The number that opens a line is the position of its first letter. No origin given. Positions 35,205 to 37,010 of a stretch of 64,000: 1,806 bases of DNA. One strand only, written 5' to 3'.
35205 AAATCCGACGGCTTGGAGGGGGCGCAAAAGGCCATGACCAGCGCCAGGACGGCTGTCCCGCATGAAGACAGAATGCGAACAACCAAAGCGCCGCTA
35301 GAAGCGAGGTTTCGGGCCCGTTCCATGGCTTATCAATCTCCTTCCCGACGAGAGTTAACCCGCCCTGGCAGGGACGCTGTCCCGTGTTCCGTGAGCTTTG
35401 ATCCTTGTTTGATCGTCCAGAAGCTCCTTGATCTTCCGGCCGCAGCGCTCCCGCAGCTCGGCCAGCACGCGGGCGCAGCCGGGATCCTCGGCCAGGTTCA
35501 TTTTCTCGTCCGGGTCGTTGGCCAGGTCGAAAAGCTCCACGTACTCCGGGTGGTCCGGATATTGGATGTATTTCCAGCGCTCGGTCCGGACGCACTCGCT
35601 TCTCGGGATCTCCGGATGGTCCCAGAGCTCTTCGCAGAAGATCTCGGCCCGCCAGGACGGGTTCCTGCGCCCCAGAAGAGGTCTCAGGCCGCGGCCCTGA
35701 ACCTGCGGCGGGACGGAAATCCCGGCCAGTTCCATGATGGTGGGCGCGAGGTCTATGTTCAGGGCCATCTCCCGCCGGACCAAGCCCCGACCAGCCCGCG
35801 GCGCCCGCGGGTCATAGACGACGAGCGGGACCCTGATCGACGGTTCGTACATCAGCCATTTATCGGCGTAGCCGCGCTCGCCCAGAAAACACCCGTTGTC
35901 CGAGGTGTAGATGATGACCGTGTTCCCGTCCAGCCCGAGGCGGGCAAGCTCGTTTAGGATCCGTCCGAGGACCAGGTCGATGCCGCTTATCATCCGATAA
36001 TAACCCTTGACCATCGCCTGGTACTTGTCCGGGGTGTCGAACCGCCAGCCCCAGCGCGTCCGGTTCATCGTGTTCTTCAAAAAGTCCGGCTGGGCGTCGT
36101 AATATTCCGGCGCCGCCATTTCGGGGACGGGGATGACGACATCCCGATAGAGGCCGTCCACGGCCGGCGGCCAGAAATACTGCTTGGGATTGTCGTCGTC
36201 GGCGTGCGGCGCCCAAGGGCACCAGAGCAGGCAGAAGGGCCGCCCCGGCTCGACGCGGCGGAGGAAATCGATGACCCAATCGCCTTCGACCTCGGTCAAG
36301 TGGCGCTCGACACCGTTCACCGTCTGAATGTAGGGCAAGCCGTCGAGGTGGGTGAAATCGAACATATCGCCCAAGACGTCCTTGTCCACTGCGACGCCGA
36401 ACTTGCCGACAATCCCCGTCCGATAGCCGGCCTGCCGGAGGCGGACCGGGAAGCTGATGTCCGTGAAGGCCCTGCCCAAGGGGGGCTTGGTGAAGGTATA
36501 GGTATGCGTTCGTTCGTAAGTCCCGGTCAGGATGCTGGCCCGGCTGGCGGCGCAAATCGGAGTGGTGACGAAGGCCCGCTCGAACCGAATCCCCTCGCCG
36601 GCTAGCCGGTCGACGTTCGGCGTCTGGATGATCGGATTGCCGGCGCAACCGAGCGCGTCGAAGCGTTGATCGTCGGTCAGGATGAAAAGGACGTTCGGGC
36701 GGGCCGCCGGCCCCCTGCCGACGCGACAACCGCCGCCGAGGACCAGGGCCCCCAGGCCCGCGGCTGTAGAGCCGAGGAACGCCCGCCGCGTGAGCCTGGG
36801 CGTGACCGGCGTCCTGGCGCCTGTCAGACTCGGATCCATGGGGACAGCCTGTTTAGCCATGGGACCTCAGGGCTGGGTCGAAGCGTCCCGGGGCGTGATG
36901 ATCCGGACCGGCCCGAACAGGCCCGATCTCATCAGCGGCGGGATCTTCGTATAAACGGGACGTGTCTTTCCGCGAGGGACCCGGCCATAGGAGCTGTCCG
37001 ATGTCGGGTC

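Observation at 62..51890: Sulfated fucose-containing glycan utilisation locus organised without SusC/SusD, in an Acidobacteria-like high-GC genome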

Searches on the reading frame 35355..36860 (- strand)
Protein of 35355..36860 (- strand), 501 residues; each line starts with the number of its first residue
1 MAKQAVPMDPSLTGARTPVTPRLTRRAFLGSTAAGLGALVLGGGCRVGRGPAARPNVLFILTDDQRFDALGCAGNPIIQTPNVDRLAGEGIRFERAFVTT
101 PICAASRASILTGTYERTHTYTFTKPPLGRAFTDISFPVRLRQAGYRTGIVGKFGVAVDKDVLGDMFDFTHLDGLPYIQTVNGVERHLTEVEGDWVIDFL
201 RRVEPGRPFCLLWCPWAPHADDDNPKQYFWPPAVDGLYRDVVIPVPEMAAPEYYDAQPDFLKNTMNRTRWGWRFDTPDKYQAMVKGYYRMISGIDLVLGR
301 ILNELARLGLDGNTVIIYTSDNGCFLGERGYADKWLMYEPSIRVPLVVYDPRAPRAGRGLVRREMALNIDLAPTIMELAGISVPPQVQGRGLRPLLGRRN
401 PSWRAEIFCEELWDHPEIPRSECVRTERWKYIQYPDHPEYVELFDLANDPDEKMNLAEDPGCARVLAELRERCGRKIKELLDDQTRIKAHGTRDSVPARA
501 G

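Call 6: search_protein_families(library=pfam, proteins=[window:35355-36860:-])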
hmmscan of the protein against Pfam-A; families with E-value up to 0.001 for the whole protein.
window:35355-36860:- (501 aa): 2 families
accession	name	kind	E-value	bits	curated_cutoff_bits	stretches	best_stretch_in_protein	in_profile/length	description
PF00884.28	Sulfatase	-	6e-45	154.3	25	1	55-381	1-301/301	Sulfatase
PF16347.10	SGSH_C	-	1.4e-31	110.2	29.3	1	327-474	1-149/154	N-sulphoglucosamine sulphohydrolase, C-terminal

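Call 14: search_solved_structures(query=window:35355-36860:-, max_evalue=1e-10)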
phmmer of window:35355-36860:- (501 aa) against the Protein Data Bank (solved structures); distinct sequences matched with E-value up to 1e-10: 82 (the best 60 are shown).
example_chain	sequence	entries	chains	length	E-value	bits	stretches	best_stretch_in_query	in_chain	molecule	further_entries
6hr5_A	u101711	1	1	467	5.8e-114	384.8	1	53-477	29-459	Alpha-L-rhamnosidase/sulfatase (GH78)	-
5g2v_A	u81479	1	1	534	1.5e-59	205.3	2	279-475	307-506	N-ACETYLGLUCOSAMINE-6-SULFATASE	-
7p24_AAA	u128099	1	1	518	8.5e-52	179.7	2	271-488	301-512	Mucin-desulfating sulfatase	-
4upl_A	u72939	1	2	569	1.4e-46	162.5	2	249-477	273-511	SULFATASE FAMILY PROTEIN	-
9s03_A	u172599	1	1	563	2.4e-46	161.7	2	280-466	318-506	Putative sulfatase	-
7lha_A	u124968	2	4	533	1e-43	153.1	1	273-434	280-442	Exo-L-galactose-6-sulfatase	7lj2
4upi_A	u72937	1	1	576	2.1e-43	152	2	215-469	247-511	SULFATASE FAMILY PROTEIN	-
7ebp_A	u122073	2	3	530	1.2e-41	146.2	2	279-473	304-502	Sulfatase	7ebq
7snj_A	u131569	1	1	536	2e-41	145.5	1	279-434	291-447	Arylsulfatase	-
7sno_A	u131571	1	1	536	2.6e-41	145.1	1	279-434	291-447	Arylsulfatase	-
9s8y_A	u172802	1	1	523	2.7e-41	145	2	279-473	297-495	Sulfatase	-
9koq_A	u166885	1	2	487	6.8e-39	137.1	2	194-472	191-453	Sulfatase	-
7oz8_AAA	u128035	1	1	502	5.8e-35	124.1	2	217-479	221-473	Choline-sulfatase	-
4uph_A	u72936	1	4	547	5.5e-33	117.6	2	280-471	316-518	SULFATASE (SULFURIC ESTER HYDROLASE) PROTEIN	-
7stt_A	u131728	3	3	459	1.1e-32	116.6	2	53-159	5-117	N-acetylgalactosamine-6-sulfatase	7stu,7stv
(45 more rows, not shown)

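Call 19: find_encoding_contigs(protein=window:35355-36860:-, flank=10000, max_places=6)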
Protein window:35355-36860:- (501 aa): no gene with exactly this product is on record in the collection.

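Call 38: find_related_loci(query=window:35355-36860:-, collection=genome_contigs, flank=10000)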
Query window:35355-36860:- (501 aa) in genome_contigs; peptide patterns used: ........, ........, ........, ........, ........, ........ (x = any residue, [..] = any of these).
50 stretches matched a pattern; 24 encode a relative of the query (tblastn E <= 1e-3); 24 distinct loci.
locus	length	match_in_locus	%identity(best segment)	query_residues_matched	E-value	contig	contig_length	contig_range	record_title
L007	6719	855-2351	81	1-499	0e+0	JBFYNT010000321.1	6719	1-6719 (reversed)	MAG: Candidatus Aminicenantes bacterium isolate PPR_0099 k121_2615654, whole genome shotgun sequence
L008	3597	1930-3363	82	11-488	0e+0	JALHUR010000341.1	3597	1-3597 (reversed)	MAG: Candidatus Aminicenantes bacterium isolate PFL55 seq_3281266, whole genome shotgun sequence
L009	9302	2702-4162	82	1-487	0e+0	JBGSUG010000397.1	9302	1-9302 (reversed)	MAG: Candidatus Aminicenantales bacterium isolate JTS-AC427 k141_3591925, whole genome shotgun sequence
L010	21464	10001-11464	80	1-488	0e+0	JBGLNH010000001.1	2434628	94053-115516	MAG: Candidatus Aminicenantes bacterium isolate PPR_0101 scaffold_54004, whole genome shotgun sequence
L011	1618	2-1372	84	32-488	0e+0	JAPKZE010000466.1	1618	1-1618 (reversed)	MAG: Candidatus Aminicenantes bacterium isolate LacPavin_0920_SED1_MAG_66_10 LacPavin_0920_SED1_scaffold_216232, whole g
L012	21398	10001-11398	80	23-488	0e+0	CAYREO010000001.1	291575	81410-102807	MAG TPA_asm: uncultured Eubacteriales bacterium isolate binchicken_co7_212 genome assembly, contig: NODE_16_length_29157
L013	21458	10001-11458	79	3-488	0e+0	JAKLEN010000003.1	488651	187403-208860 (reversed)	MAG: Acidobacteria bacterium isolate RA.bin134 RA.bin134_3, whole genome shotgun sequence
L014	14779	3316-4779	79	1-488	0e+0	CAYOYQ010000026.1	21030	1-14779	MAG TPA_asm: uncultured Eubacteriales bacterium isolate SRP098346_co1_98 genome assembly, contig: NODE_2352_length_21030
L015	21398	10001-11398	81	23-488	0e+0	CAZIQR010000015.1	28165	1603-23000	MAG TPA_asm: uncultured Eubacteriales bacterium isolate SRP098346_co1_78 genome assembly, contig: NODE_1258_length_28165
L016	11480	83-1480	73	23-488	0e+0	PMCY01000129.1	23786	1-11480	MAG: Candidatus Aminicenantes bacterium isolate fen_333 73.20120700_E2X.90_contig_134504, whole genome shotgun sequence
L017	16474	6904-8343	79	9-488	0e+0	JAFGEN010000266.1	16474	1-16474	MAG: Candidatus Aminicenantes bacterium isolate Zod_Metabat.1233 k87_5781059, whole genome shotgun sequence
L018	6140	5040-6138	74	23-459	2e-169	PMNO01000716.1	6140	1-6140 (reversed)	MAG: Myxococcales bacterium isolate fen_1088 73.20100900_E3S.13_contig_4308, whole genome shotgun sequence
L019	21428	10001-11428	71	15-488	0e+0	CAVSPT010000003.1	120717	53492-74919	MAG: Candidatus Aminicenantes bacterium isolate MFD01476.bin.1.151 genome assembly, contig: contig_22642, whole genome s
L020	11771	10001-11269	47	53-470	8e-118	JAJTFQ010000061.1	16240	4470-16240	MAG: Chitinophagaceae bacterium isolate 49614_E54 Sample_49614_scaffold_3049, whole genome shotgun sequence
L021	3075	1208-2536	45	48-485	1e-120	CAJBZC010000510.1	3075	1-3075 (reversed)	uncultured bacterium isolate Loc090519-1m_bin-0896 genome assembly, contig: bin-0896:510/583, whole genome shotgun seque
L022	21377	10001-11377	45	16-476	2e-113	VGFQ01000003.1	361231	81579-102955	MAG: Bacteroidetes bacterium isolate M_surface_9_m1_241 M_surface_9_m1_241_Ga0194116_10000019, whole genome shotgun sequ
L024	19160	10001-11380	50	29-482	3e-130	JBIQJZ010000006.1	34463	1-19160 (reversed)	MAG: Flammeovirgaceae bacterium isolate mag.108f NODE_1692_length_34463, whole genome shotgun sequence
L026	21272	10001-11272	46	53-472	1e-108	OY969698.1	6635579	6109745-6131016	MAG: uncultured Planctomycetaceae bacterium isolate MFD00082.bin.2.56 genome assembly, chromosome: 1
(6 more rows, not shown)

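Call 44: search_protein_families(library=pfam, proteins=[L024:4195-6639:-, L024:6716-9244:+, L024:12808-14742:-, L024:17258-19099:+, L024:1531-3141:-, L022:237-3923:+, L022:14184-16256:-, L022:6392-7789:+, L022:16636-18006:+, L026:11330-13267:+], max_evalue=0.00001)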
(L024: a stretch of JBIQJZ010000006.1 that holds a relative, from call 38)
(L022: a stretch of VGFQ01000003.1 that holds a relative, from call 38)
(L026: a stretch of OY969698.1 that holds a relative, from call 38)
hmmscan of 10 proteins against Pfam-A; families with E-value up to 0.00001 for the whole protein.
L024:4195-6639:- (814 aa): 5 families
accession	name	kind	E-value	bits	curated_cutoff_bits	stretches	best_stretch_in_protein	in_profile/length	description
PF13361.12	UvrD_C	-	2.4e-17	63.8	25.6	2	748-799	287-348/350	UvrD-like helicase C-terminal domain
PF00580.27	UvrD-helicase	-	4.1e-13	50.1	23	1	329-639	3-265/271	UvrD/REP helicase N-terminal domain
PF13538.12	UvrD_C_2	-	1.6e-10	41.1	27.4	1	748-796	2-51/52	UvrD-like helicase C-terminal domain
PF13245.12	AAA_19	-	1.7e-08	35.1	25.1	1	331-626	2-130/134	AAA domain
PF01443.25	Viral_helicase1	-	7.6e-08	32.9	21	0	590-796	61-226/228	Viral superfamily 1 RNA helicase core domain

L024:6716-9244:+ (842 aa): 4 families
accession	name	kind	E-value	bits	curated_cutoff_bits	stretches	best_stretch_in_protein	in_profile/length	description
PF00593.30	TonB_dep_Rec_b-barrel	-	7e-20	72.7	27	1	393-810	50-435/436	TonB dependent receptor-like, beta-barrel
PF13715.12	CarbopepD_reg_2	-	8e-16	58.3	32.2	1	66-150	1-88/88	CarboxypepD_reg-like domain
PF13620.12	CarboxypepD_reg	-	4e-14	53.2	32.3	1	65-138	1-81/82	Carboxypeptidase regulatory-like domain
PF07715.20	Plug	-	4.6e-13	50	23.9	1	162-261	7-107/107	TonB-dependent Receptor Plug Domain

L024:12808-14742:- (644 aa): 2 families
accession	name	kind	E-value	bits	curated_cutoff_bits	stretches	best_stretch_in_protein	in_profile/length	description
PF00593.30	TonB_dep_Rec_b-barrel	-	1e-29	105.1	27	1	267-612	53-436/436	TonB dependent receptor-like, beta-barrel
PF07715.20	Plug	-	1.4e-10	42.1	23.9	1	54-148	12-106/107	TonB-dependent Receptor Plug Domain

L024:17258-19099:+ (613 aa): 1 family
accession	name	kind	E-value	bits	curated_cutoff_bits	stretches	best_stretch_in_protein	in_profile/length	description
PF02554.20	CstA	-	1.3e-205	684.8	27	1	8-550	1-560/560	Carbon starvation protein CstA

L024:1531-3141:- (536 aa): 1 family
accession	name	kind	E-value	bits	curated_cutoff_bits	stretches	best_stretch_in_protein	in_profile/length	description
PF01433.26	Peptidase_M1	-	5.9e-16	59.2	27.7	1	321-517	20-215/218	Peptidase family M1 domain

L022:237-3923:+ (1228 aa): 0 families

L022:14184-16256:- (690 aa): 2 families
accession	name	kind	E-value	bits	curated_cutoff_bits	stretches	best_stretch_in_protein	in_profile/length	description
PF00593.30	TonB_dep_Rec_b-barrel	-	2.1e-36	127.2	27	1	266-663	23-436/436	TonB dependent receptor-like, beta-barrel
PF07715.20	Plug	-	4.4e-25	88.7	23.9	1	78-187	2-107/107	TonB-dependent Receptor Plug Domain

L022:6392-7789:+ (465 aa): 2 families
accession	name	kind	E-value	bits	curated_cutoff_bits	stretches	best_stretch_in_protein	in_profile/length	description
PF19051.5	GFO_IDH_MocA_C2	-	2.3e-19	70.3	23.3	2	231-284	45-98/254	Oxidoreductase family, C-terminal alpha/beta domain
PF01408.29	GFO_IDH_MocA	-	4.7e-15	56.8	24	1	62-188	1-119/120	Oxidoreductase family, NAD-binding Rossmann fold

L022:16636-18006:+ (456 aa): 2 families
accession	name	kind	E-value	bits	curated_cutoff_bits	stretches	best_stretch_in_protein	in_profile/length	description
PF13520.12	AA_permease_2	-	1.6e-50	172.7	27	1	9-415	1-407/427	Amino acid permease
PF00324.27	AA_permease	-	1.4e-30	106.8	24.6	1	14-370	2-367/470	Amino acid permease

L026:11330-13267:+ (645 aa): 0 families

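Call 87: search_protein_families(library=ncbifam, proteins=[window:35355-36860:-], max_evalue=1e-10)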
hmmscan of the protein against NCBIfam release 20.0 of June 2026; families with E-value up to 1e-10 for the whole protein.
window:35355-36860:- (501 aa): 4 families
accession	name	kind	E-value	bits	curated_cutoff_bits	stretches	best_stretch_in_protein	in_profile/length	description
NF010322.0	PRK13759.1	equivalog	3.8e-68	230.2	481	2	186-476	179-456/486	arylsulfatase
TIGR03417.1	chol_sulfatase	equivalog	1.3e-49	169.4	433.45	2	201-476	177-439/500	choline-sulfatase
NF045661.1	HdlasePehA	equivalog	7.2e-46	156.8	900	2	281-471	278-479/506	phosphoric/sulfuric ester hydrolase PehA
NF052527.1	Mn_arylsulf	exception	2e-44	152.3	850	2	194-473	185-448/479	manganese-dependent arylsulfatase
